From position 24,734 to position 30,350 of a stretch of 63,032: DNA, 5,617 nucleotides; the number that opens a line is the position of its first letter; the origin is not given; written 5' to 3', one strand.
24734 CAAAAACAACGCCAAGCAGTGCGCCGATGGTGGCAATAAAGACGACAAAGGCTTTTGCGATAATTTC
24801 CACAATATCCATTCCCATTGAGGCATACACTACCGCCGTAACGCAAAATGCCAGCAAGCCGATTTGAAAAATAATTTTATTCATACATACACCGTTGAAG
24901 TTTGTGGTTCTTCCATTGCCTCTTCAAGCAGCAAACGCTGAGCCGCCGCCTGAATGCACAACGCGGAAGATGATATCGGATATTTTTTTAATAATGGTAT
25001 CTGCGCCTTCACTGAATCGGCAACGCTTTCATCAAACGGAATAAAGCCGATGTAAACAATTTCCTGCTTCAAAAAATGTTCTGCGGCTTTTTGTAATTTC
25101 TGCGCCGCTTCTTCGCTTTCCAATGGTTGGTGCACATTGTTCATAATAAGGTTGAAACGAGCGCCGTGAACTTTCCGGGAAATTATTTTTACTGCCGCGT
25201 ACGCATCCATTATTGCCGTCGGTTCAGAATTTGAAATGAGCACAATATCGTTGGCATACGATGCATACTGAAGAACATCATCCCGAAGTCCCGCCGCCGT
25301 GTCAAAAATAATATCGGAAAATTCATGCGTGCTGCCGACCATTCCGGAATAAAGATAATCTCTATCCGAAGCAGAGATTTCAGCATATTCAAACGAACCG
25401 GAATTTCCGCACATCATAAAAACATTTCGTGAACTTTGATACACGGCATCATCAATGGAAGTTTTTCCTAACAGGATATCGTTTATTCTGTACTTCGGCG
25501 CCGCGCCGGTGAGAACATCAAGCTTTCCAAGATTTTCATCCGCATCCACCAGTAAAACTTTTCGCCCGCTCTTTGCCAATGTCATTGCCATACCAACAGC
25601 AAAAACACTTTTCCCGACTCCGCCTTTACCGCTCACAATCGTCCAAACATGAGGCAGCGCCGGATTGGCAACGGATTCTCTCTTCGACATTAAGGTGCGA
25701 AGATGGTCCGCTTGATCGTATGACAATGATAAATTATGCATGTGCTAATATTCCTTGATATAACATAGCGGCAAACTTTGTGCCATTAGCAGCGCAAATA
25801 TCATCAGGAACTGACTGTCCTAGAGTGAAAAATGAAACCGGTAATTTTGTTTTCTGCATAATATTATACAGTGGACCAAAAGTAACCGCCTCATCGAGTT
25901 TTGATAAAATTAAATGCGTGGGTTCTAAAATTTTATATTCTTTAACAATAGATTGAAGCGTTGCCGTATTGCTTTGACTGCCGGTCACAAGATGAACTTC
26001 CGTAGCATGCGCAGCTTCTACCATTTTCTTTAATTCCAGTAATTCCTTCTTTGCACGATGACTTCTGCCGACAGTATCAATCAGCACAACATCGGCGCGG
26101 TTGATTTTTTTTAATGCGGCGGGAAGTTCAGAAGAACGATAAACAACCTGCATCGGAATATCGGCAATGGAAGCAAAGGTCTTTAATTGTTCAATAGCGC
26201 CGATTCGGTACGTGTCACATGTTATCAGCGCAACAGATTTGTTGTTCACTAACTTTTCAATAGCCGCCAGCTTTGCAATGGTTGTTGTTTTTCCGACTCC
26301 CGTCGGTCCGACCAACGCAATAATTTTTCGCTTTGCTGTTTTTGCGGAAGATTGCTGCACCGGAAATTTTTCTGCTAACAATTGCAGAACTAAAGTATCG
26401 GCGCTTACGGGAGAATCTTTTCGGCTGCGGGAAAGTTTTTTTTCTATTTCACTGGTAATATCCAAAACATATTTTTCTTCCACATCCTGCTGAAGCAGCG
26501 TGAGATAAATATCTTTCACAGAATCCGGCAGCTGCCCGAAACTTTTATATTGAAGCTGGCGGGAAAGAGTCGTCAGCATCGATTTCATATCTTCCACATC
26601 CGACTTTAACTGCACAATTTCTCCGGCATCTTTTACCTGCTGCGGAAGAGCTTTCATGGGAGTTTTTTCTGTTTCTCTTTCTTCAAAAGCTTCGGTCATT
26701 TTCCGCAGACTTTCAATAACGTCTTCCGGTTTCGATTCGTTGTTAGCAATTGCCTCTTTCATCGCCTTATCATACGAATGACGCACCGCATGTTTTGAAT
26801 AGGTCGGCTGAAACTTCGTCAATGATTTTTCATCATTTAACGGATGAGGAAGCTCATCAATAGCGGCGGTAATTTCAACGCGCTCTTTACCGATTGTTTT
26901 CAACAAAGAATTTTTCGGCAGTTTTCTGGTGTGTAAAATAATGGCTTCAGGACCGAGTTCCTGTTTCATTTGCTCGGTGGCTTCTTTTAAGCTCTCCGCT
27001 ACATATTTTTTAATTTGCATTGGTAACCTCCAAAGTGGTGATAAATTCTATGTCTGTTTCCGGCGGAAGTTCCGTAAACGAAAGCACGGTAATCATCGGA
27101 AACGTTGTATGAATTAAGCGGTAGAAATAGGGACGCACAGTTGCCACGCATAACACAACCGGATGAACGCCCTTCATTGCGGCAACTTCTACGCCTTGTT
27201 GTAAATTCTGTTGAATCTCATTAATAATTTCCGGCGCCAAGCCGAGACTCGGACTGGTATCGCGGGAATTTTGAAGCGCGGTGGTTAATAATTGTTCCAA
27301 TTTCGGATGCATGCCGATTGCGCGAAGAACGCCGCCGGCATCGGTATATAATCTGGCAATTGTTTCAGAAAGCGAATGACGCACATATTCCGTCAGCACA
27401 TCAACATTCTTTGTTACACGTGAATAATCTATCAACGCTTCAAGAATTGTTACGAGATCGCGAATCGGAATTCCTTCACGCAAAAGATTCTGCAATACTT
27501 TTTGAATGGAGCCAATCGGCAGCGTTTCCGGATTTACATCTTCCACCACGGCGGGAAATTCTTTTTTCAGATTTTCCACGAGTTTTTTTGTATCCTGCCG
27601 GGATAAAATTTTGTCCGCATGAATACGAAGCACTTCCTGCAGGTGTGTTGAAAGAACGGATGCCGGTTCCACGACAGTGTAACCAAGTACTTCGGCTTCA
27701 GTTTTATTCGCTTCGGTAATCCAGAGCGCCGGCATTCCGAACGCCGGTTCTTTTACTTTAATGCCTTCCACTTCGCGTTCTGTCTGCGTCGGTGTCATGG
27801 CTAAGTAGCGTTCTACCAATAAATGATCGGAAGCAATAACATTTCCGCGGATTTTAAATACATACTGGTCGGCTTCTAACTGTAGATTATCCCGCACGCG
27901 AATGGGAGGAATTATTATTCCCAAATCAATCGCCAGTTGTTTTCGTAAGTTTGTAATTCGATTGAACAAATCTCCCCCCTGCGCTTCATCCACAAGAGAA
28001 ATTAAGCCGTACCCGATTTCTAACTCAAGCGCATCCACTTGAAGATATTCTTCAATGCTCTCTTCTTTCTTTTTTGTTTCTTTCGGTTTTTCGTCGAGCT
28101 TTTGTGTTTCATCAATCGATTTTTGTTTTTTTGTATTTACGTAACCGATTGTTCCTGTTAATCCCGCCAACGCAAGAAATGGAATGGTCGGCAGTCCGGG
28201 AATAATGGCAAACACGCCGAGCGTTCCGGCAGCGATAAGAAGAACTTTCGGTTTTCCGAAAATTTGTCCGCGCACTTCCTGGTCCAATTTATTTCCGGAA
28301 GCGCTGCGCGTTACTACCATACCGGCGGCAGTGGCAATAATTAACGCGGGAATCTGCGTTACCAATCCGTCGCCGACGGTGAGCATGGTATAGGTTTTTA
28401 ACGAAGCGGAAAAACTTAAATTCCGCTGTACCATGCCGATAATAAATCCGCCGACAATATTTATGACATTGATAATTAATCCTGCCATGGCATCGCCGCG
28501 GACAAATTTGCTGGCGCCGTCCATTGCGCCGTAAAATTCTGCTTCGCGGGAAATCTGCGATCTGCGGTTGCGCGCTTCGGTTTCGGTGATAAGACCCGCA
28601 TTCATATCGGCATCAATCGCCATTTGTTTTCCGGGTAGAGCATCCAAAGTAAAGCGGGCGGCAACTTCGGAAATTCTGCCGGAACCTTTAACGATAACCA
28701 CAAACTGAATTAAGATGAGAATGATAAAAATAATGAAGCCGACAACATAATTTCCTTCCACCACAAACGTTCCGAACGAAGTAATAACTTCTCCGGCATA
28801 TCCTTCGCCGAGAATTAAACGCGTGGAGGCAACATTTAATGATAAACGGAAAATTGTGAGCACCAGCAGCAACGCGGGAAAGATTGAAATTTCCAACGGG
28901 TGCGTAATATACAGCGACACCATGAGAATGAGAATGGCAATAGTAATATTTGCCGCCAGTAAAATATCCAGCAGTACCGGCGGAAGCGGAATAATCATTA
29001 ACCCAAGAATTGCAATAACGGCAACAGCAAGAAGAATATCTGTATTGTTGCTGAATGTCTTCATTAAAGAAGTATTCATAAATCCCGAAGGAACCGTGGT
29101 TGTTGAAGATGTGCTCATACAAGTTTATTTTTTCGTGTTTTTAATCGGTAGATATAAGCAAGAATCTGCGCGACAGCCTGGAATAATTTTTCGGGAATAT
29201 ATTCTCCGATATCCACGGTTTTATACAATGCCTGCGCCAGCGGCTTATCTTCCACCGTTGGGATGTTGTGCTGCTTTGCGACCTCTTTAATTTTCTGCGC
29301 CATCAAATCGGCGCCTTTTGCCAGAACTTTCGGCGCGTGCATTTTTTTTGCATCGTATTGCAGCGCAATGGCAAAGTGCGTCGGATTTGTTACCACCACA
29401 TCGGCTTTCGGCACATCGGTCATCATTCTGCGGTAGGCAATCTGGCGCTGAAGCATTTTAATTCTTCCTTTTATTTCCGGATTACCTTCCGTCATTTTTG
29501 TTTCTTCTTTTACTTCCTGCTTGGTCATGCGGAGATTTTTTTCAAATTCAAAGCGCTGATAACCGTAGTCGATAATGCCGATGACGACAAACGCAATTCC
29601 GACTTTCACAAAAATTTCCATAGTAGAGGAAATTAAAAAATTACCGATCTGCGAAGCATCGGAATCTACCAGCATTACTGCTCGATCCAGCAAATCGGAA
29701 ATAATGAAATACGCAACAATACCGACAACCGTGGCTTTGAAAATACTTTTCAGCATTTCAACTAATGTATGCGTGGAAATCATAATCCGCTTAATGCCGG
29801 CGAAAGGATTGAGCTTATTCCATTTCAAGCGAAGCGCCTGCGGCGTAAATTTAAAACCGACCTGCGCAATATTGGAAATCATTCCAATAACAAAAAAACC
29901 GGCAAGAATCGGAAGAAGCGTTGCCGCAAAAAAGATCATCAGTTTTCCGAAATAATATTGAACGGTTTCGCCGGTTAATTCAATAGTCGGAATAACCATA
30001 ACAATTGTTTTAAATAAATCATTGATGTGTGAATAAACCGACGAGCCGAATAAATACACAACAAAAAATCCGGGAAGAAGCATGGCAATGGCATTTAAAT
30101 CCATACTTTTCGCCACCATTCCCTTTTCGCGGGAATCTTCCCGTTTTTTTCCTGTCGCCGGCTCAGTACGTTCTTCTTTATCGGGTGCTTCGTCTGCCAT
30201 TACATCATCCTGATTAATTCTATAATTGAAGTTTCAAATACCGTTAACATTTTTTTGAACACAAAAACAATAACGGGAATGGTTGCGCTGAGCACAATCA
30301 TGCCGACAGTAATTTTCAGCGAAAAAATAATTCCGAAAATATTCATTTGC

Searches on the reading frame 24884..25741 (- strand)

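Call 12: search_protein_families(library=pfam, proteins=[window:24884-25741:-], max_evalue=0.001)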
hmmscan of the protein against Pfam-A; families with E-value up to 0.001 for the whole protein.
window:24884-25741:- (286 aa): 6 families
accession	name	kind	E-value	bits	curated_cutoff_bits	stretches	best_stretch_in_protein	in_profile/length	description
PF01656.29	CbiA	-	5.2e-14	52.7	25.4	1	34-249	2-124/125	CobQ/CobB/MinD/ParA nucleotide binding domain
PF10609.15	ParA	-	3.1e-13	50.2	27.1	1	31-68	4-41/246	NUBPL iron-transfer P-loop NTPase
PF13614.12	AAA_31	-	1.5e-10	41.7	27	1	34-169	5-145/177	AAA domain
PF00142.24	Fer4_NifH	-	5.8e-07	29.7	25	1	36-78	5-47/271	4Fe-4S iron sulfur cluster binding proteins, NifH/frxC family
PF02374.21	ArsA_ATPase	-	1.3e-06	28.3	24.3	1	33-68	3-38/305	Anion-transporting ATPase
PF13481.12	AAA_25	-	0.0002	21.5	27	1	10-64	11-65/195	AAA domain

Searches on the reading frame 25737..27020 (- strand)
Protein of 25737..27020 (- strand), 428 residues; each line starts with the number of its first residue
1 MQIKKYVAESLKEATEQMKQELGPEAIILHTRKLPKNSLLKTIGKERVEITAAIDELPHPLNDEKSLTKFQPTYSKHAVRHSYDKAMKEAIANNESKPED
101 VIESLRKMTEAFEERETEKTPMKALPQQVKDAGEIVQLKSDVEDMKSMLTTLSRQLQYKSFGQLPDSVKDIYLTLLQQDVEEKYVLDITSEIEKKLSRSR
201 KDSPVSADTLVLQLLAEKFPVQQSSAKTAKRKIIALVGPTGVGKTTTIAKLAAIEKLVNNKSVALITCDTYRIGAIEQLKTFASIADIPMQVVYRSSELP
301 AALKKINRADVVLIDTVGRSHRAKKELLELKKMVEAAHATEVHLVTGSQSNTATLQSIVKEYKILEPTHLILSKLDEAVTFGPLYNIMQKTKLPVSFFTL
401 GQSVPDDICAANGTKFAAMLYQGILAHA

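Call 12: search_protein_families(library=pfam, proteins=[window:25737-27020:-], max_evalue=0.001)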
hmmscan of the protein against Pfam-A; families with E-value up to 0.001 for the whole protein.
window:25737-27020:- (428 aa): 8 families
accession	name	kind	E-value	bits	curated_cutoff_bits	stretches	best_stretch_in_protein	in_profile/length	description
PF00448.28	SRP54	-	1.2e-40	139.7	22.7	1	232-420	2-194/196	SRP54-type protein, GTPase domain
PF13173.12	AAA_14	-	8.2e-07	29.5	27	1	231-352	2-102/129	AAA domain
PF13401.12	AAA_22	-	3.4e-05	24.6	27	1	230-288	4-60/130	AAA domain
PF00270.35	DEAD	-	0.0001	22.5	26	1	220-322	2-107/167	DEAD/DEAH box helicase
PF01926.29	MMR_HSR1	-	0.00012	22.5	21.9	1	234-336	2-102/113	50S ribosome-binding GTPase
PF01656.29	CbiA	-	0.00018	21.9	25.4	0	238-396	6-102/125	CobQ/CobB/MinD/ParA nucleotide binding domain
PF05496.18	RuvB_N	-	0.00019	21.7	27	0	292-329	68-105/159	Holliday junction DNA helicase RuvB P-loop domain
PF13479.12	AAA_24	-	0.00053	20.3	27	0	232-319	3-75/195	AAA domain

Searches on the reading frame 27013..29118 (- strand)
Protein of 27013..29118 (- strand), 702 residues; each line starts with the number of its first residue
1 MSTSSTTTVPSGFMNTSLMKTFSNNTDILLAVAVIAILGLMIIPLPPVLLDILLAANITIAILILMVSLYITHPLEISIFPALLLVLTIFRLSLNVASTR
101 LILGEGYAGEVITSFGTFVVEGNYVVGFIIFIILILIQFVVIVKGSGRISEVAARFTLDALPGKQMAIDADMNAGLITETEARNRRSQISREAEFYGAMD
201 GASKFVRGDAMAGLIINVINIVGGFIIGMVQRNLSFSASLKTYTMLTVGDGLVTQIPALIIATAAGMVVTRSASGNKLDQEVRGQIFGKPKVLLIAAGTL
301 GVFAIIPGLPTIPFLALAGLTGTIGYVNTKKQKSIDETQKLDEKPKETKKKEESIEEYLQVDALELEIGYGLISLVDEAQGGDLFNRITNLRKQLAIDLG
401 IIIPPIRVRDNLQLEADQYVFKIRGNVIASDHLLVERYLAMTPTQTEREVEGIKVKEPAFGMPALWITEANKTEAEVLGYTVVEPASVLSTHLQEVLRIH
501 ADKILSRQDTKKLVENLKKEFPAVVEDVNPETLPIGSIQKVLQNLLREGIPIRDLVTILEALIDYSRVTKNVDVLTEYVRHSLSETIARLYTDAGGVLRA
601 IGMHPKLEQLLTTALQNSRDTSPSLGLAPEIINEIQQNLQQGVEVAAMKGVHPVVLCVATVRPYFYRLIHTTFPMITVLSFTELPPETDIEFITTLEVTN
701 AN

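Call 12: search_protein_families(library=pfam, proteins=[window:27013-29118:-], max_evalue=0.001)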
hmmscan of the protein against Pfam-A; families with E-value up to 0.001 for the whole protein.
window:27013-29118:- (702 aa): 1 family
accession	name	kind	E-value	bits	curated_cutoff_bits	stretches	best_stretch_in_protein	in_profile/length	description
PF00771.25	FHIPEP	-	5.2e-267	888.1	29.1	1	37-688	1-656/657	FHIPEP family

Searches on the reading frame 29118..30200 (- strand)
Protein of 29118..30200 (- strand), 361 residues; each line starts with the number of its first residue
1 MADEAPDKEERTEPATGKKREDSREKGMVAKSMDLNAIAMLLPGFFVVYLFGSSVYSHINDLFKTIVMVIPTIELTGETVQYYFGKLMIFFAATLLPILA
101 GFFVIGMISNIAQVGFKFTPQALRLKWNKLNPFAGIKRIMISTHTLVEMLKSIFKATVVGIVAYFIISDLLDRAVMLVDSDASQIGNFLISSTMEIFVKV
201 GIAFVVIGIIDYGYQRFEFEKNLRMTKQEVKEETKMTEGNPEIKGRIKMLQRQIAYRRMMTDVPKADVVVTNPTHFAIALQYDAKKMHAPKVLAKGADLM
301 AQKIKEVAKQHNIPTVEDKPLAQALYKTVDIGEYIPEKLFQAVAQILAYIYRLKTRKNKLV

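Call 12: search_protein_families(library=pfam, proteins=[window:29118-30200:-], max_evalue=0.001)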
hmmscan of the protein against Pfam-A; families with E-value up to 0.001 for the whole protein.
window:29118-30200:- (361 aa): 1 family
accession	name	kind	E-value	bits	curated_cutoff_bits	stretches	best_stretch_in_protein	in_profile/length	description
PF01312.24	Bac_export_2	-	9.5e-128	426.5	24.4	1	9-350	1-335/335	FlhB HrpN YscU SpaS Family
